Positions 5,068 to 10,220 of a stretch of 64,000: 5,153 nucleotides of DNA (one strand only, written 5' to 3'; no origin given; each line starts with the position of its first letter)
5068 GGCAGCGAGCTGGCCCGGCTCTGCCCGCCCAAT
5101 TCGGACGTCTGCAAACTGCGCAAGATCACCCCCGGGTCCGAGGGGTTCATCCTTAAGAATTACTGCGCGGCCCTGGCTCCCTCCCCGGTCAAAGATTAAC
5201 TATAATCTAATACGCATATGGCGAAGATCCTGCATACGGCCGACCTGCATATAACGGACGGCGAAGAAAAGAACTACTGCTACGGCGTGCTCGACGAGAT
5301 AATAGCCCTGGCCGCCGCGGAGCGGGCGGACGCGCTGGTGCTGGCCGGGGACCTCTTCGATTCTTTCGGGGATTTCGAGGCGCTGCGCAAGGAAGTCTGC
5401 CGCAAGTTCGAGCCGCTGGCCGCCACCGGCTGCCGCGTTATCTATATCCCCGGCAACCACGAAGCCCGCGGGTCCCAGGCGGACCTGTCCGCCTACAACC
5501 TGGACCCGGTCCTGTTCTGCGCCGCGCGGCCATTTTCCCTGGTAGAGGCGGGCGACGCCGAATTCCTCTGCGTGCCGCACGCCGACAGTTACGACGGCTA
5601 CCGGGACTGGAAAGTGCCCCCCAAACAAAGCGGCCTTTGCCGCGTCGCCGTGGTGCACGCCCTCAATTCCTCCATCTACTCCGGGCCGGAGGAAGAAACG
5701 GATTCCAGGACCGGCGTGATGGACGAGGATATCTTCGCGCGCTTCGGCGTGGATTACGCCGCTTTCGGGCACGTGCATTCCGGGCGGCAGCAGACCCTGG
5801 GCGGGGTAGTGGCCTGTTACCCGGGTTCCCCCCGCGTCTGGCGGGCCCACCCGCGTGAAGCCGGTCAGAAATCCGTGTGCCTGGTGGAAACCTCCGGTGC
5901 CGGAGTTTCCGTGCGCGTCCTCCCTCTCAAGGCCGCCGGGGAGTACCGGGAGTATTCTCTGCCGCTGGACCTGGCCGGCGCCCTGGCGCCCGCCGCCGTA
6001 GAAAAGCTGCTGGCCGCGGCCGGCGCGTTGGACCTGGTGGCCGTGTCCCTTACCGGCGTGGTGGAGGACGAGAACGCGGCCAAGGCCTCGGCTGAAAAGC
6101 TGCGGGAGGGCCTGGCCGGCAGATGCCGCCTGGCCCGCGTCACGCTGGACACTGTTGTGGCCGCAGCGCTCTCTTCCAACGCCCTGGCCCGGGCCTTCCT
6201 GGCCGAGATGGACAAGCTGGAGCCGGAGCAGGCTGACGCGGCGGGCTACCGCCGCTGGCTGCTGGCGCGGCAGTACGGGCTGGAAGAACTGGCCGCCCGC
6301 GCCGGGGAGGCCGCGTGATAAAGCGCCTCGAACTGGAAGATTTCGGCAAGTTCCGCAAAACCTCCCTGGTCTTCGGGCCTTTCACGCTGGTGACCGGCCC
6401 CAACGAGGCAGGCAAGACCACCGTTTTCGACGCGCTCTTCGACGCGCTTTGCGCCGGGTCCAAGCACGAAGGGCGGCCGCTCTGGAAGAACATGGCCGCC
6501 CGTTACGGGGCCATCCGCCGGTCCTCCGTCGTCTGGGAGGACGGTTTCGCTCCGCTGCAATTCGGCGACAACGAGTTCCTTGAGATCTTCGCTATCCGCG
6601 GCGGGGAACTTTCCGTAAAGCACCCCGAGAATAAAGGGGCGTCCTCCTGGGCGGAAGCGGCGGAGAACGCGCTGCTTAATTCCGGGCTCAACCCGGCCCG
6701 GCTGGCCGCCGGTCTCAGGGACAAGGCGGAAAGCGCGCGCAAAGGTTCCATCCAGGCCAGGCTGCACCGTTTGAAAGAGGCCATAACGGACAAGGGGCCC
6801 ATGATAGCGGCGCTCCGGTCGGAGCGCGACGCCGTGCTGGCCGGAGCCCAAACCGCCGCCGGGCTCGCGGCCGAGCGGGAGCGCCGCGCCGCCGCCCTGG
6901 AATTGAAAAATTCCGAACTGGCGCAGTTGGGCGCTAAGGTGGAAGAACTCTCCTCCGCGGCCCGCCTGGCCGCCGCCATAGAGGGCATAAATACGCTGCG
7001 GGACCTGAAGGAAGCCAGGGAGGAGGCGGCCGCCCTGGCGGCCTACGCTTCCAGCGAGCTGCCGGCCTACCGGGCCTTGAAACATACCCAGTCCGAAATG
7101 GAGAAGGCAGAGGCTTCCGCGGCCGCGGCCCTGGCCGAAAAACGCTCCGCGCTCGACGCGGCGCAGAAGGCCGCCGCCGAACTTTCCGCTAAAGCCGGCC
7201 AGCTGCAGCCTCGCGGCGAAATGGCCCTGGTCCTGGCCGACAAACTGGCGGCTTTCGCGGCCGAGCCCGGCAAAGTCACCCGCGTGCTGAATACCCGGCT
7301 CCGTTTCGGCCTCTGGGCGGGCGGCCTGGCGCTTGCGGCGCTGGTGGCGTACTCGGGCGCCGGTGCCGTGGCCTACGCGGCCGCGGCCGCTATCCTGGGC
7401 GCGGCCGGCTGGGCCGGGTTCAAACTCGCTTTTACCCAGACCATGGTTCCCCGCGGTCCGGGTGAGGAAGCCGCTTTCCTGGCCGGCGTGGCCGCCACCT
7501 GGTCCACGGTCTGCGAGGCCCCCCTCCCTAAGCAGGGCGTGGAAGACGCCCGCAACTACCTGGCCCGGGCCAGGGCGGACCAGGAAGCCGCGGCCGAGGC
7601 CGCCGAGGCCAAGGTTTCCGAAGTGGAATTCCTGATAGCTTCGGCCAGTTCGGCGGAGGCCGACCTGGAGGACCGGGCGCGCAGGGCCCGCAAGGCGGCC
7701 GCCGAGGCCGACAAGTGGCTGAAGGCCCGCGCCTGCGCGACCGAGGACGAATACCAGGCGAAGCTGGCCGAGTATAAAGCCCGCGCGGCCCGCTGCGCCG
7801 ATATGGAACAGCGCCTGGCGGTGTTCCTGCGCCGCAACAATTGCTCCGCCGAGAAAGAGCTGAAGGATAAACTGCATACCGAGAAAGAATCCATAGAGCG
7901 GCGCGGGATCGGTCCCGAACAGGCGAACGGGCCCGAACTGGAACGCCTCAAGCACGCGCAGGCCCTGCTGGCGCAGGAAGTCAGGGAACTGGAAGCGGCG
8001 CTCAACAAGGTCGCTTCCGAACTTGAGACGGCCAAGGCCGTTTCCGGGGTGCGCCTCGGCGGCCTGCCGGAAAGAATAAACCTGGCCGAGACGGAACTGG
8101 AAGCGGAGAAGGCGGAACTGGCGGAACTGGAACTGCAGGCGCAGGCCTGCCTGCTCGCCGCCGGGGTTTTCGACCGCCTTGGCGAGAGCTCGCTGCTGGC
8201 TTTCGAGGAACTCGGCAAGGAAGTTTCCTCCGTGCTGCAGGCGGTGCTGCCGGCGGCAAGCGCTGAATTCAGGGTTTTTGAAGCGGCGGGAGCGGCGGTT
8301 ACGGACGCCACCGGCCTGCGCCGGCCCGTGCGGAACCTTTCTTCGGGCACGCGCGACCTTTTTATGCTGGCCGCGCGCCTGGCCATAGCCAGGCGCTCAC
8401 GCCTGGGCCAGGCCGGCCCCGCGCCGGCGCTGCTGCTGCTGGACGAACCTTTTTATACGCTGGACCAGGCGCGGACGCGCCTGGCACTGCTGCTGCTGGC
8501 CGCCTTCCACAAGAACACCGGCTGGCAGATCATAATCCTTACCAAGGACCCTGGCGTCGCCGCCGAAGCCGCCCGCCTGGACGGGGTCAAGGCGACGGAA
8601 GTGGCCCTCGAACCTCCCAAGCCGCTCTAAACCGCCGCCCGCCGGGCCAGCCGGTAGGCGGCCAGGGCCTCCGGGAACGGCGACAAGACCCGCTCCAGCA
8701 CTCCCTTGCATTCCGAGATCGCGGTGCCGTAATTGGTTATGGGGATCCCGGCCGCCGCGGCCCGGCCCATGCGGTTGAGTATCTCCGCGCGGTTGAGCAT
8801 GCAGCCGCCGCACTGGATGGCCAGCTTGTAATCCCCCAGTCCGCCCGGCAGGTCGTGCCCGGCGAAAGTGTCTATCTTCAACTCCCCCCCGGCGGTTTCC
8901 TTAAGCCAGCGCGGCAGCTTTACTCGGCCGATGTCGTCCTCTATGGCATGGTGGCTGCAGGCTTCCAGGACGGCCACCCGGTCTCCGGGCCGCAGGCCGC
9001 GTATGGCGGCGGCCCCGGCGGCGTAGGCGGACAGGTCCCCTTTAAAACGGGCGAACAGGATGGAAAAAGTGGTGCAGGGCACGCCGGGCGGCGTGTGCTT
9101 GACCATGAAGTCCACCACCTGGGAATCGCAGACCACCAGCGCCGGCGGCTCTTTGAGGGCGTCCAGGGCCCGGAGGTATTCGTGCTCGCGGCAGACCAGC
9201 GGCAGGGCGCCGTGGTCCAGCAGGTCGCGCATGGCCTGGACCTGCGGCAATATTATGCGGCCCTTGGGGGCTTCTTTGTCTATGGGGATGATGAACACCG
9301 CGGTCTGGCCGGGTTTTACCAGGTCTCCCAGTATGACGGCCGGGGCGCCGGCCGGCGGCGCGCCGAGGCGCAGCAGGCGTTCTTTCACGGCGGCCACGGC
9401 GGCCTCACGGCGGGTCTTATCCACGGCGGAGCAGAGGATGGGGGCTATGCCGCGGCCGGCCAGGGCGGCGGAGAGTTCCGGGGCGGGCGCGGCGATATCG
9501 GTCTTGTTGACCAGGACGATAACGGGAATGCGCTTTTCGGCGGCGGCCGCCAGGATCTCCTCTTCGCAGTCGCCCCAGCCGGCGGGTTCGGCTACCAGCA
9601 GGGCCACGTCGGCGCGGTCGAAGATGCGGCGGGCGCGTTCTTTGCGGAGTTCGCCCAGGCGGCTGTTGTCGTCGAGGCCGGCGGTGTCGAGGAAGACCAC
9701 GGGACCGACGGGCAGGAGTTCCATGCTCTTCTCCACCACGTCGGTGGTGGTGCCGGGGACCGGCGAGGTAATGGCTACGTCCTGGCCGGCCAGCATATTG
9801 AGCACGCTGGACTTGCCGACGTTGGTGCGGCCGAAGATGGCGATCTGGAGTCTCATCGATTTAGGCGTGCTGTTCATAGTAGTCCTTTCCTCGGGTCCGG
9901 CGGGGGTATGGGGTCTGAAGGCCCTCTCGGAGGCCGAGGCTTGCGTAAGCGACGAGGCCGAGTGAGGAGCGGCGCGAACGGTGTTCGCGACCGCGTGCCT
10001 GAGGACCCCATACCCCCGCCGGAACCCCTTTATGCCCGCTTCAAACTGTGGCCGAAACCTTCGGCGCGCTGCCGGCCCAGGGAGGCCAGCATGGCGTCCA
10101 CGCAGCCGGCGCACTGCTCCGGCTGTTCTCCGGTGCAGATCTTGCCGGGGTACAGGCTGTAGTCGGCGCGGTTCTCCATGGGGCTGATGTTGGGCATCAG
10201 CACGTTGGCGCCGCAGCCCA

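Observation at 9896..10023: Type-1 nested-hairpin intergenic element family: conserved core, covarying inner stems, copy-specific perfect arms (3 copies)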

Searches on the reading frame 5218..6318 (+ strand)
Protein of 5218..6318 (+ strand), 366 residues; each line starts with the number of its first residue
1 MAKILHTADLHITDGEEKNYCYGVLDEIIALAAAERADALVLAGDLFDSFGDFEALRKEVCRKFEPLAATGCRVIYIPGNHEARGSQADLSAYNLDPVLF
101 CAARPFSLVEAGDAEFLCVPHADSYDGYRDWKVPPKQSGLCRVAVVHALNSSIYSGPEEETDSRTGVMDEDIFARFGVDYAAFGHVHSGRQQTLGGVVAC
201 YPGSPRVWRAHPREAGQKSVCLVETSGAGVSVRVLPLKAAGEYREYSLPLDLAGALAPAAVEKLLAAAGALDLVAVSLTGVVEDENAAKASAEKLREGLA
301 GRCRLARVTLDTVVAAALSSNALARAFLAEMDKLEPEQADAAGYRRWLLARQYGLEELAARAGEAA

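Call 75: search_protein_families(library=pfam, max_evalue=0.00001, proteins=[window:5218-6318:+])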
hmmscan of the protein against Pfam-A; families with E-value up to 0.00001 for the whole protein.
window:5218-6318:+ (366 aa): 2 families
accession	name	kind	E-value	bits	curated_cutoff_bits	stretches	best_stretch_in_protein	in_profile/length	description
PF00149.33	Metallophos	-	8.5e-17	62.6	21.5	1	3-188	2-190/191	Calcineurin-like phosphoesterase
PF12850.12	Metallophos_2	-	8e-07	29.6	27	1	3-226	2-152/154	Calcineurin-like phosphoesterase superfamily domain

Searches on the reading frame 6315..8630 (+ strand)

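Call 75: search_protein_families(library=pfam, max_evalue=0.00001, proteins=[window:6315-8630:+])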
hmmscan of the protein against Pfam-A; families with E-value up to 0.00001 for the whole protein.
window:6315-8630:+ (771 aa): 6 families
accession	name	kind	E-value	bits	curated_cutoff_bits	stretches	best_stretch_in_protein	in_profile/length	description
PF02463.25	SMC_N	-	1e-12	48.4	40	1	483-762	91-215/220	RecF/RecN/SMC N terminal domain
PF13514.12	AAA_27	-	1.6e-09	38.1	22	1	2-45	3-50/206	AAA domain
PF13476.12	AAA_23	-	3.6e-09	38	27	1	4-52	1-50/201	AAA domain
PF13304.12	AAA_21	-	2.3e-08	34.9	27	0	666-745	229-299/304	AAA domain, putative AbiEii toxin, Type IV TA system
PF13175.12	AAA_15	-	2.4e-07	31.2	32.1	0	1-41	1-43/374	AAA ATPase domain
PF13555.12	AAA_29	-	3e-06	27.3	27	1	3-50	2-51/61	P-loop containing region of AAA domain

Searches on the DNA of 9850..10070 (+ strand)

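Call 33: search_rna_families(source=window, start=9850, end=10070, threshold=evalue, max_evalue=10)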
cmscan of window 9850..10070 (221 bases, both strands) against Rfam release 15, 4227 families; matches with E-value up to 10: 12.
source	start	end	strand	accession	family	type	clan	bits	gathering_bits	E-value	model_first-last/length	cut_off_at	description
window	9895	10024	-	RF03349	mir-3151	Gene; miRNA;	-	25.4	83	0.021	1-85/85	no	mir-3151 microRNA precursor family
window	9896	10023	+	RF04159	MIR1437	Gene; miRNA;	-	22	168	0.085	1-192/192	no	MIR1437 microRNA precursor family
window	9896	10023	-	RF04159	MIR1437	Gene; miRNA;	-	20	168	0.24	1-192/192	no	MIR1437 microRNA precursor family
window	9892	10028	-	RF03525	mir-1343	Gene; miRNA;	-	19.4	51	0.62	1-82/82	no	mir-1343 microRNA precursor family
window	9893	10027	-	RF03910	mir-H5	Gene; miRNA;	-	17.1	90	5.2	1-80/80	no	mir-H5 microRNA precursor family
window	9896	10023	+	RF03819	mir-Ro6-3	Gene; miRNA;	-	16.4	79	4.1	1-72/72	no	mir-Ro6-3 microRNA precursor family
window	9897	10022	+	RF00926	MIR1151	Gene; miRNA;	-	15.6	90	7.1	1-110/110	no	MIR1151 microRNA precursor family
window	9899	10020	+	RF00981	mir-939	Gene; miRNA;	-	14.9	84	5.3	1-82/82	no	mir-939 microRNA precursor family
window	9918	9990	-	RF01116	Yfr1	Gene; sRNA;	-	11.9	38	5.7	1-59/59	no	Cyanobacterial functional RNA 1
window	10000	10024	-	RF01099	PK-IAV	Cis-reg;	-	11.7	47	8.7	1-48/48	no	Pseudoknot of influenza A virus gene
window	9947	9987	-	RF02224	sX5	Gene; sRNA;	-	11.5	50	7.4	1-49/49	no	Xanthomonadaceae sRNA sX5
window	9850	9958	-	RF02267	Vax2os1_2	Gene; lncRNA;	-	5.6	55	0.85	118-225/466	3'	Vax2os1 conserved region 2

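Call 73: search_dna_similar(query=window:9890-10032:+, collection=plasmids, mode=distant, max_rows=8)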
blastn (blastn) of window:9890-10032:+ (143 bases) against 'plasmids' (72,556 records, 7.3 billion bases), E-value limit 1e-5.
No match.

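Call 74: search_dna_similar(query=window:9890-10032:+, collection=phages, mode=distant, max_rows=8)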
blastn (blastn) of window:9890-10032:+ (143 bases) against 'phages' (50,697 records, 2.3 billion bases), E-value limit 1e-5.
No match.
